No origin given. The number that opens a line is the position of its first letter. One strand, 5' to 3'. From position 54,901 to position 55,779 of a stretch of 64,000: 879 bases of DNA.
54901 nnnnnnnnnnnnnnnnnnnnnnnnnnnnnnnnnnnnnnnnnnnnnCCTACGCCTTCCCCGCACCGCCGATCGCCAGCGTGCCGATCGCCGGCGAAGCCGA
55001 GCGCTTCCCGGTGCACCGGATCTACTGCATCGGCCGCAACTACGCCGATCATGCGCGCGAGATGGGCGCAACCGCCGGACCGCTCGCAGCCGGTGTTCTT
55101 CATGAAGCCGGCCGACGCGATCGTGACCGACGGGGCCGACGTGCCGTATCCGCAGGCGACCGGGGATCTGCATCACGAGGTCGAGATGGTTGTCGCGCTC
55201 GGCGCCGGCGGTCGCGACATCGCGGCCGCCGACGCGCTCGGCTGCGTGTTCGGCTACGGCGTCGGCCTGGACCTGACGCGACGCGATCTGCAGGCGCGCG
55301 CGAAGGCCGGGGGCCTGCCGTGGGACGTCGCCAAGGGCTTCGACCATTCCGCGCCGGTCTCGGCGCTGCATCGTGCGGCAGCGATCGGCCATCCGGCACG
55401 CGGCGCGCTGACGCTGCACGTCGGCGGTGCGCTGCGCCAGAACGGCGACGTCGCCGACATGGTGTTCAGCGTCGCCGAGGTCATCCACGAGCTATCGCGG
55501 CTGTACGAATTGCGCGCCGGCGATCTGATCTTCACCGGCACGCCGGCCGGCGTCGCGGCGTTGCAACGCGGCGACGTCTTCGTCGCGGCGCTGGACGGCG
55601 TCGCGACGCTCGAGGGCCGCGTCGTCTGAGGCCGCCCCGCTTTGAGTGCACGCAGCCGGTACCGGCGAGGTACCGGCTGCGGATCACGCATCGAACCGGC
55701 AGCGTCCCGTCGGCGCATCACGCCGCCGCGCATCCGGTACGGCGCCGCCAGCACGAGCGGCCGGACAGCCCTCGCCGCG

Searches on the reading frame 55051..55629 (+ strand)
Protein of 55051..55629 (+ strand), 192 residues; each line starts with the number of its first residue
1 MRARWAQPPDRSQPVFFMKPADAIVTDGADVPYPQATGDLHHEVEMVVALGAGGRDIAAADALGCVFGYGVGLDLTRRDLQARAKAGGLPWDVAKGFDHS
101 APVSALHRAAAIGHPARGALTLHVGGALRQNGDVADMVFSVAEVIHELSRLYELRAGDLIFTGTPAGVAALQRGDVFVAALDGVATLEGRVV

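Call 3: search_protein_families(library=pfam, proteins=[window:55051-55629:+], max_evalue=0.1)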
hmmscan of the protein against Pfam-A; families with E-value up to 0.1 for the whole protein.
window:55051-55629:+ (192 aa): 1 family
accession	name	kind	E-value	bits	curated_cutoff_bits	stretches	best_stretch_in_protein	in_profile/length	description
PF01557.24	FAA_hydrolase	-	4.4e-50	170.7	23.9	1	7-192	22-214/214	Fumarylacetoacetate (FAA) hydrolase C-terminal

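Call 4: search_protein_families(library=ncbifam, proteins=[window:55051-55629:+], max_evalue=0.1)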
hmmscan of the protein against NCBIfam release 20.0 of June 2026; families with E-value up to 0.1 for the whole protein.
window:55051-55629:+ (192 aa): 7 families
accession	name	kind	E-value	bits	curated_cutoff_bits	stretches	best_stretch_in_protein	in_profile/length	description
NF007967.0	PRK10691.1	equivalog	2.9e-43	147.8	201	1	12-191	39-218/219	fumarylacetoacetate hydrolase family protein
TIGR02303.1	HpaG-C-term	equivalog_domain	1.4e-28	100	276.4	1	12-191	65-242/245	4-hydroxyphenylacetate degradation bifunctional isomerase/decarboxylase, C-terminal subunit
NF053535.1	DhyDRhmHlse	equivalog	1.5e-24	86.8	500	1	9-177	90-257/284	2,4-didehydro-3-deoxy-L-rhamnonate hydrolase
NF011750.0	PRK15203.1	equivalog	2.5e-24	85.8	811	1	12-192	245-423/429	4-hydroxyphenylacetate degradation bifunctional isomerase/decarboxylase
NF009399.0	PRK12764.1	equivalog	5.5e-24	85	444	1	12-185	43-213/501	fumarylacetoacetate hydrolase family protein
TIGR02305.1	HpaG-N-term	equivalog_domain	4.2e-20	72.1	228.65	1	12-191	31-205/205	4-hydroxyphenylacetate degradation bifunctional isomerase/decarboxylase, N-terminal subunit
NF008461.0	PRK11342.1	equivalog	0.0017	17.7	350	1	153-187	221-255/269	2-keto-4-pentenoate hydratase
